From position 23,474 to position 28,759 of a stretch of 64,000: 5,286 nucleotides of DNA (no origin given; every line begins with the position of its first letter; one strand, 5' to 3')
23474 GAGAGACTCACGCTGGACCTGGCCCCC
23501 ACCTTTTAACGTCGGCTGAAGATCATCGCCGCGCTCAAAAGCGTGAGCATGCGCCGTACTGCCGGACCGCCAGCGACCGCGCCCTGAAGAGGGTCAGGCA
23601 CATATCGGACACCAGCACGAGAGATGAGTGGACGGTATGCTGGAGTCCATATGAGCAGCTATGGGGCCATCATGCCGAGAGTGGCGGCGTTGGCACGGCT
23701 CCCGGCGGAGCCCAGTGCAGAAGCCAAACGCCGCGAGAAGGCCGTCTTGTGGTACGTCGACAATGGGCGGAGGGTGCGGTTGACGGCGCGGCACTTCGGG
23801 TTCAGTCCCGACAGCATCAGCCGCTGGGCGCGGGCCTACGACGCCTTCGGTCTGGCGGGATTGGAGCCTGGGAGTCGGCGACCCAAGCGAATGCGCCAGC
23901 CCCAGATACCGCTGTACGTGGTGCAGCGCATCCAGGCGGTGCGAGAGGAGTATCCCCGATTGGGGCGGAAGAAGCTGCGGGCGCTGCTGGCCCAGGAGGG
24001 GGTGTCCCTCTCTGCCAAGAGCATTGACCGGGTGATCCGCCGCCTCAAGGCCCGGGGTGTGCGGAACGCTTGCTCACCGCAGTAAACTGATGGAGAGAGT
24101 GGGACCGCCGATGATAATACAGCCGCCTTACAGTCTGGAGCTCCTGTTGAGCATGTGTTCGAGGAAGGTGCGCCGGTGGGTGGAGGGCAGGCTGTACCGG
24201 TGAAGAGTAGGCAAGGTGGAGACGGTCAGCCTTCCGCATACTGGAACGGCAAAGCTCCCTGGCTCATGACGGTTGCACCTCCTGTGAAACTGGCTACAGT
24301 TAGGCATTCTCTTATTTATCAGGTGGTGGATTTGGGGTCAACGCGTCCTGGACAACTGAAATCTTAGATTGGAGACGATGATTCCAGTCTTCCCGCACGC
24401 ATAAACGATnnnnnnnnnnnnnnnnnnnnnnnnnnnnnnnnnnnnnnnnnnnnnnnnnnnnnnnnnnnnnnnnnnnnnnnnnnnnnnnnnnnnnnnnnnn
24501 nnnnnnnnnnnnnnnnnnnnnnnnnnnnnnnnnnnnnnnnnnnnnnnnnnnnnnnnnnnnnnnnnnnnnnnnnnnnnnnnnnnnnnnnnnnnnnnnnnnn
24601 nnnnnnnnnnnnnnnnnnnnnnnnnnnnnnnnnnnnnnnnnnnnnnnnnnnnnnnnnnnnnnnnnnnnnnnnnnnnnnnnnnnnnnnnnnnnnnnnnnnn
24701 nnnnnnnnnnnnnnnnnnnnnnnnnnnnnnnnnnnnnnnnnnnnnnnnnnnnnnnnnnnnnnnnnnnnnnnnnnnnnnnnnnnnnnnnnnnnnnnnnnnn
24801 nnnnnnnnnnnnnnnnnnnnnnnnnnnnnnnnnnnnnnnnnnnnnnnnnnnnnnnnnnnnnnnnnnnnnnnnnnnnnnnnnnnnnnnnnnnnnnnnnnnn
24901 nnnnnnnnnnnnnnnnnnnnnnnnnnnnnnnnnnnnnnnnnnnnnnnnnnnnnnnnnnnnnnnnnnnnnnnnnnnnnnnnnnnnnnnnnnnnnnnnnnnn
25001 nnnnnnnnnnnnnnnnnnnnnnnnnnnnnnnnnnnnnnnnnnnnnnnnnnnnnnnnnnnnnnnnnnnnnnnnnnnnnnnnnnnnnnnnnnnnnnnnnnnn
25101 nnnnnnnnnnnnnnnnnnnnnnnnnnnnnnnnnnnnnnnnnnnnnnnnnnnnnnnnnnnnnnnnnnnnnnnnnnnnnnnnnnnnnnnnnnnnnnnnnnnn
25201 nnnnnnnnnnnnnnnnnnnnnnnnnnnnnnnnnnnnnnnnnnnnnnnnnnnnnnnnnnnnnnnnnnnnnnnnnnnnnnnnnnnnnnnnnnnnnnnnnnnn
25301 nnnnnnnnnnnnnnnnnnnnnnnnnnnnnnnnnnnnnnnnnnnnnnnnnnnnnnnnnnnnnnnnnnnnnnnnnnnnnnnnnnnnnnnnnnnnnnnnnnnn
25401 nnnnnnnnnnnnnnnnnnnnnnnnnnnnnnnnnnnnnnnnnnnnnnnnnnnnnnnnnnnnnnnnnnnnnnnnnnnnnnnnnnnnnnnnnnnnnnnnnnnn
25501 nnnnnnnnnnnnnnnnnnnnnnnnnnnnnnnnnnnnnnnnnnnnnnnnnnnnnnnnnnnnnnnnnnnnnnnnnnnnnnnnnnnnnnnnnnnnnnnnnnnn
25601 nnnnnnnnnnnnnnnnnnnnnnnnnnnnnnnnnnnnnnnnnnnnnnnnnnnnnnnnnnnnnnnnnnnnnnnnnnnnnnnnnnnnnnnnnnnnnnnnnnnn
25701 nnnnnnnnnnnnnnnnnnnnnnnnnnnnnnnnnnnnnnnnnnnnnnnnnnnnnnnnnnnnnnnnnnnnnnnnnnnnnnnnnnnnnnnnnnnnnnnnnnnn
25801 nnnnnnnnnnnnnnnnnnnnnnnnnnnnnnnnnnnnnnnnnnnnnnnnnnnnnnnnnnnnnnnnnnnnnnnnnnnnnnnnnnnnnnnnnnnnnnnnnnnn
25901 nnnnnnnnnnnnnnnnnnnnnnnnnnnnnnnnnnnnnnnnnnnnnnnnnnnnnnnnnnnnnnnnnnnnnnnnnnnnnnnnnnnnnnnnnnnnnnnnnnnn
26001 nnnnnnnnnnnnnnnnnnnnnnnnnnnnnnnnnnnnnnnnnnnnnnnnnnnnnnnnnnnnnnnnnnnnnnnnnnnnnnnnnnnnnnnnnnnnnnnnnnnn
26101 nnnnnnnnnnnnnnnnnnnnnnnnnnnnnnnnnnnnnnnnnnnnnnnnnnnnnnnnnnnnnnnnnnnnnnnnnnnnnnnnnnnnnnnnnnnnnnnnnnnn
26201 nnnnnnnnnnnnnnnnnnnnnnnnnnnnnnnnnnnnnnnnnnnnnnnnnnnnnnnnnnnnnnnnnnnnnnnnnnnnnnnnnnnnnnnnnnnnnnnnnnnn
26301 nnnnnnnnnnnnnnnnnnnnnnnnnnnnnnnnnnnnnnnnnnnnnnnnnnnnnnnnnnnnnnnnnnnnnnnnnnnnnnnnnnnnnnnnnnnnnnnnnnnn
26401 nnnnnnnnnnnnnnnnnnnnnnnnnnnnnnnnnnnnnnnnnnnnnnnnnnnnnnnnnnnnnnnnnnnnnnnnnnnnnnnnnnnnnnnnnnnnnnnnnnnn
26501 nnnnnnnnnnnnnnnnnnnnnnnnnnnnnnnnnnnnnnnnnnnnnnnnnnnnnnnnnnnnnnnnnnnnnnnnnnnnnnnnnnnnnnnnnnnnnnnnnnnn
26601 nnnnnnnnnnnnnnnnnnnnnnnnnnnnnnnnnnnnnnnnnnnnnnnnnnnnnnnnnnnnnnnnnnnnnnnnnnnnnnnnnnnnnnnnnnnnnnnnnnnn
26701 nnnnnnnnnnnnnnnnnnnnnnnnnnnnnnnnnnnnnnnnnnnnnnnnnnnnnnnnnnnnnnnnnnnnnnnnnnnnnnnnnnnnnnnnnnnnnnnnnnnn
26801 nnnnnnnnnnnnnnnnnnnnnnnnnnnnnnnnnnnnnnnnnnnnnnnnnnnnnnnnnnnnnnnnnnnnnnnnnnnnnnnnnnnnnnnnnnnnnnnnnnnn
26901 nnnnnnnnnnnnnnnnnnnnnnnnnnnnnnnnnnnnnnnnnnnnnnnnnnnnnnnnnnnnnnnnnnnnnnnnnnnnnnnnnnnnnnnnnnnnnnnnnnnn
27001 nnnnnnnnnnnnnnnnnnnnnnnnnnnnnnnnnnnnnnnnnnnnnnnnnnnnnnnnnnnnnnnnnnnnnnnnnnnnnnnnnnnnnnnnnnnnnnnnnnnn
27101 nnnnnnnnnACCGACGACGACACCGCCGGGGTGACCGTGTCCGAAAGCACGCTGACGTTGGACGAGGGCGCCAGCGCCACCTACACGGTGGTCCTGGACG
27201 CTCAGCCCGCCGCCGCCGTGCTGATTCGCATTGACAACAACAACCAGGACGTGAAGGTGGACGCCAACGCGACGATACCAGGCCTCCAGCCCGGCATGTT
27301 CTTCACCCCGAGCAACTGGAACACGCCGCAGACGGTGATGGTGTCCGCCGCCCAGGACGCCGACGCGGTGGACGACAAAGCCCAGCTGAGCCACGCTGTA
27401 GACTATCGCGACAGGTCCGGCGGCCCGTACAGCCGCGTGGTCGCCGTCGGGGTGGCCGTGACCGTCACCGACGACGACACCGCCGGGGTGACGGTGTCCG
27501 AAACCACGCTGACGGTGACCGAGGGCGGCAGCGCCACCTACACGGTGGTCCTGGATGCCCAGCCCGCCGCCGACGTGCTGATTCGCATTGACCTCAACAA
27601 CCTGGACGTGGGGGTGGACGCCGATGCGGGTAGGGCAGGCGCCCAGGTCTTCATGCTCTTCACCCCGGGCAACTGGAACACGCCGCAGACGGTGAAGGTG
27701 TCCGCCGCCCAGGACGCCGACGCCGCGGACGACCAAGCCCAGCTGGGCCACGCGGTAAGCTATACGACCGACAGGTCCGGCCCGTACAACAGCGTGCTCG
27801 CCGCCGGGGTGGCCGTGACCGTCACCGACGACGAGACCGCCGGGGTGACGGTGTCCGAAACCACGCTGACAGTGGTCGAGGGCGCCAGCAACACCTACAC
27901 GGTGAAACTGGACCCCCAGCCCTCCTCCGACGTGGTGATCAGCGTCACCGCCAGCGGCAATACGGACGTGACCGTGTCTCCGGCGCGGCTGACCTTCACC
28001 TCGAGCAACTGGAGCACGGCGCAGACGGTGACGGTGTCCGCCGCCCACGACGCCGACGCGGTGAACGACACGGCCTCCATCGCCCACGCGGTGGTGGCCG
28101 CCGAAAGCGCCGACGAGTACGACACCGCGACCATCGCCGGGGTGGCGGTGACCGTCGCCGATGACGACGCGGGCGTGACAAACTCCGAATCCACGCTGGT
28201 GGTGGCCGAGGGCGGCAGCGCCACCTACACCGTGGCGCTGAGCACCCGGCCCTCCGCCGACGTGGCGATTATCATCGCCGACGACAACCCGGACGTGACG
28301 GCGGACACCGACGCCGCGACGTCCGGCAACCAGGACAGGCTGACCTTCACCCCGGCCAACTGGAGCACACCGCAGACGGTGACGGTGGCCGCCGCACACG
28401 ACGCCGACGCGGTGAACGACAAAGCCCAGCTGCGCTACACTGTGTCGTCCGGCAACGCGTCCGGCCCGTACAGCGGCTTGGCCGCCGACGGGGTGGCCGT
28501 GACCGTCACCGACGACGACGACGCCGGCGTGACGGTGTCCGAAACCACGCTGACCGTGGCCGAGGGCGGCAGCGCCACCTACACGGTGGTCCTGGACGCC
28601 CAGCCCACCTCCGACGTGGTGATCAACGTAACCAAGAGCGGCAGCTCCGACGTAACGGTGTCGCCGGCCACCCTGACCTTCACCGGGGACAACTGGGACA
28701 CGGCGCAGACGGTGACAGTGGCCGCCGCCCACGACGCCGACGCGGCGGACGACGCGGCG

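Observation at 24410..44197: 6595-aa surface protein with an enzyme-like propeller at the tip of a 48-repeat stalk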

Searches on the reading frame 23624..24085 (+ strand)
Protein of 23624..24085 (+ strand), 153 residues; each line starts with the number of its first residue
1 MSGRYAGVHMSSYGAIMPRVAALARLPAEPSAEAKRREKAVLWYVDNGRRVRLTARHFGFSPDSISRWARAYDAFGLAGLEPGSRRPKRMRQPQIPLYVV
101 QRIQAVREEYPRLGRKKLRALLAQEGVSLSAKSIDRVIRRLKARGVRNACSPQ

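Call 32: search_protein_families(library=pfam, proteins=[window:23624-24085:+], max_evalue=0.001)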
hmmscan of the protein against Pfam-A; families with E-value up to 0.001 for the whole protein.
window:23624-24085:+ (153 aa): 4 families
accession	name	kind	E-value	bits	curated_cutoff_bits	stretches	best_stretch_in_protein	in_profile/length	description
PF13518.12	HTH_28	-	1.7e-15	57.2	25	1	36-88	1-52/52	Helix-turn-helix domain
PF13565.12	HTH_32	-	4.5e-12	46.8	33.7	1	65-137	2-72/73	Homeodomain-like domain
PF13551.12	HTH_29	-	1.6e-05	25.3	28.1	1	40-91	3-54/64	Winged helix-turn helix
PF13384.12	HTH_23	-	3.7e-05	23.9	24.6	1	34-80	4-49/50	Homeodomain-like domain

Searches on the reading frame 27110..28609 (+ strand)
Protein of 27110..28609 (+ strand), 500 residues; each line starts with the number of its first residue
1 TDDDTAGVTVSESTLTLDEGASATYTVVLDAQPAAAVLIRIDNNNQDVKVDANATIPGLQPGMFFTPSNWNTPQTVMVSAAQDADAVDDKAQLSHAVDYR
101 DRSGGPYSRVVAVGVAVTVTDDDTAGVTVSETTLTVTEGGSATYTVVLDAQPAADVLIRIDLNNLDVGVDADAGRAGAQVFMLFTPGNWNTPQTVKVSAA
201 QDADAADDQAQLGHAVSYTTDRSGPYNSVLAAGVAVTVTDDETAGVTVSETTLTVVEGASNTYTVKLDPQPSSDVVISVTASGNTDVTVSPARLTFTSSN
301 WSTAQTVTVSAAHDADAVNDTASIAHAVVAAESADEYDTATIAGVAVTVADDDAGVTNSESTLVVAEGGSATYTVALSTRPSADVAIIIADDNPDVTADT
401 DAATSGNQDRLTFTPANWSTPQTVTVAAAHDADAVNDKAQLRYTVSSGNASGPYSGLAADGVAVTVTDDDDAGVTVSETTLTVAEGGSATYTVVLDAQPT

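Call 5: search_protein_families(library=pfam, proteins=[window:27110-28609:+], max_evalue=0.01)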
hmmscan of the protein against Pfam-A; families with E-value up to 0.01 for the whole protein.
window:27110-28609:+ (500 aa): 6 families
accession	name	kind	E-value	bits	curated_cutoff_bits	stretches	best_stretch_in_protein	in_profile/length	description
PF17766.7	fn3_6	-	4e-09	37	26.4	1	236-316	9-76/99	Fibronectin type-III domain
PF21426.3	GBS104-like_Ig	-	1.4e-06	29.5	26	0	224-275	27-80/112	Tip pilin GBS104-like, Ig-like domain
PF15780.11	ASH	-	1.8e-05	25.3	27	0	232-274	39-81/98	Abnormal spindle-like microcephaly-assoc'd, ASPM-SPD-2-Hydin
PF20579.4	LapA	-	3.4e-05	24.6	27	0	123-162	1-39/99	LapA domain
PF11614.14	FixG_C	-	0.00056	20.5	25.6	0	260-325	32-98/119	IG-like fold at C-terminal of FixG, putative oxidoreductase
PF07311.17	Dodecin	-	0.0087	16.8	22.5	0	244-267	34-57/64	Dodecin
